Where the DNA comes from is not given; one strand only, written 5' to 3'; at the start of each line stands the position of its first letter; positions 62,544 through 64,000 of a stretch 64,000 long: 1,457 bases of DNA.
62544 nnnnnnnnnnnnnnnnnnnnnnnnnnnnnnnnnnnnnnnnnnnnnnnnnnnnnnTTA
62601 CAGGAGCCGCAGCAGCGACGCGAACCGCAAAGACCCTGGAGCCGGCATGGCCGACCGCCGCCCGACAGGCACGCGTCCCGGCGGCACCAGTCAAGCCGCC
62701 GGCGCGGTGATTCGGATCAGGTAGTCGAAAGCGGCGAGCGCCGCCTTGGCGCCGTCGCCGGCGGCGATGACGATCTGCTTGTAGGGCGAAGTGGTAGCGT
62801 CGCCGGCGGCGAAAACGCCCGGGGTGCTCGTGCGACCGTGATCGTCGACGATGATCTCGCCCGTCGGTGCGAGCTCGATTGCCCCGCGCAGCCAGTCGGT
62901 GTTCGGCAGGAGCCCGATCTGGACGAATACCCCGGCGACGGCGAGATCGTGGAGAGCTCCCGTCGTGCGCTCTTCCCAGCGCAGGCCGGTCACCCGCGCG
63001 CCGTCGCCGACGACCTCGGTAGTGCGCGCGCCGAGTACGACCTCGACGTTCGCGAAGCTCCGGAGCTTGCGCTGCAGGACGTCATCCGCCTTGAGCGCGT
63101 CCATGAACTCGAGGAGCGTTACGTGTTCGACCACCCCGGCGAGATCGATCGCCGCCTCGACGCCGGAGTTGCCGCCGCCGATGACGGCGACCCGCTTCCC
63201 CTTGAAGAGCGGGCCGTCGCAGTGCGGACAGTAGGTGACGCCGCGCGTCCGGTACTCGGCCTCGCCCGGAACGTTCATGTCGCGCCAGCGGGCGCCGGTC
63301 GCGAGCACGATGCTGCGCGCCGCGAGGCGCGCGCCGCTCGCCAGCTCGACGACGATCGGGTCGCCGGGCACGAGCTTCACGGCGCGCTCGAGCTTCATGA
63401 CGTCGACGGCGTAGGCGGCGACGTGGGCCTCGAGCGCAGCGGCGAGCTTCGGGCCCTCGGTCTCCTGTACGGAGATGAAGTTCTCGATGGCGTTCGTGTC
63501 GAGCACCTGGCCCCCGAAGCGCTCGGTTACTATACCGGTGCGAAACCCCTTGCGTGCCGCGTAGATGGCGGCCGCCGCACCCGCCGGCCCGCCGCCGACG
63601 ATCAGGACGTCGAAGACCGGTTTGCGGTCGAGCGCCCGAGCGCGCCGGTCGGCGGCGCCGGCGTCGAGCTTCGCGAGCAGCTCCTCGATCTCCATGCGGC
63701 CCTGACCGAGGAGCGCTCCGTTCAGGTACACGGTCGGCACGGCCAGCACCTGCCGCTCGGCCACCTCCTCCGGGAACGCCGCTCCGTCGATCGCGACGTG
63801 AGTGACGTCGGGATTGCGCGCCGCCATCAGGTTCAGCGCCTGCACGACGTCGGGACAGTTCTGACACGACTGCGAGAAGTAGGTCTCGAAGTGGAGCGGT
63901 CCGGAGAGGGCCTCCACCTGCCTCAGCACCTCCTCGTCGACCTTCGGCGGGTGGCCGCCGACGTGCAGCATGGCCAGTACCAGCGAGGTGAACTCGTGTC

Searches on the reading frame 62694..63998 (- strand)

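Call 80: search_protein_families(library=pfam, max_evalue=0.00001, proteins=[window:62694-63998:-])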
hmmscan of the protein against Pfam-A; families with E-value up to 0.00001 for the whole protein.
window:62694-63998:- (435 aa): 8 families
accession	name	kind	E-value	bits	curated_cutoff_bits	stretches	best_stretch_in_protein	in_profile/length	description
PF07992.20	Pyr_redox_2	-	5.7e-51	174.1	26.1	1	129-416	1-291/291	Pyridine nucleotide-disulphide oxidoreductase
PF13738.12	Pyr_redox_3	-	1.5e-16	60.9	30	1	176-399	74-305/305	Pyridine nucleotide-disulphide oxidoreductase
PF00070.33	Pyr_redox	-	9.5e-13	48.9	22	1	269-340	1-78/82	Pyridine nucleotide-disulphide oxidoreductase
PF01134.28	GIDA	-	1.6e-10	41.1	22.1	0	130-160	1-31/391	Glucose inhibited division protein A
PF13192.12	Thioredoxin_3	-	4.8e-09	36.6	24.8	1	41-110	6-73/76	Thioredoxin domain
PF12831.13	FAD_oxidored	-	3.4e-08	33.7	27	1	130-160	1-31/416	FAD dependent oxidoreductase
PF03486.20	HI0933_like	-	1.6e-06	28.2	50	0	130-157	2-29/244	HI0933-like protein Rossmann domain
PF00890.30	FAD_binding_2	-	6.6e-06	26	20.4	0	130-161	1-32/414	FAD binding domain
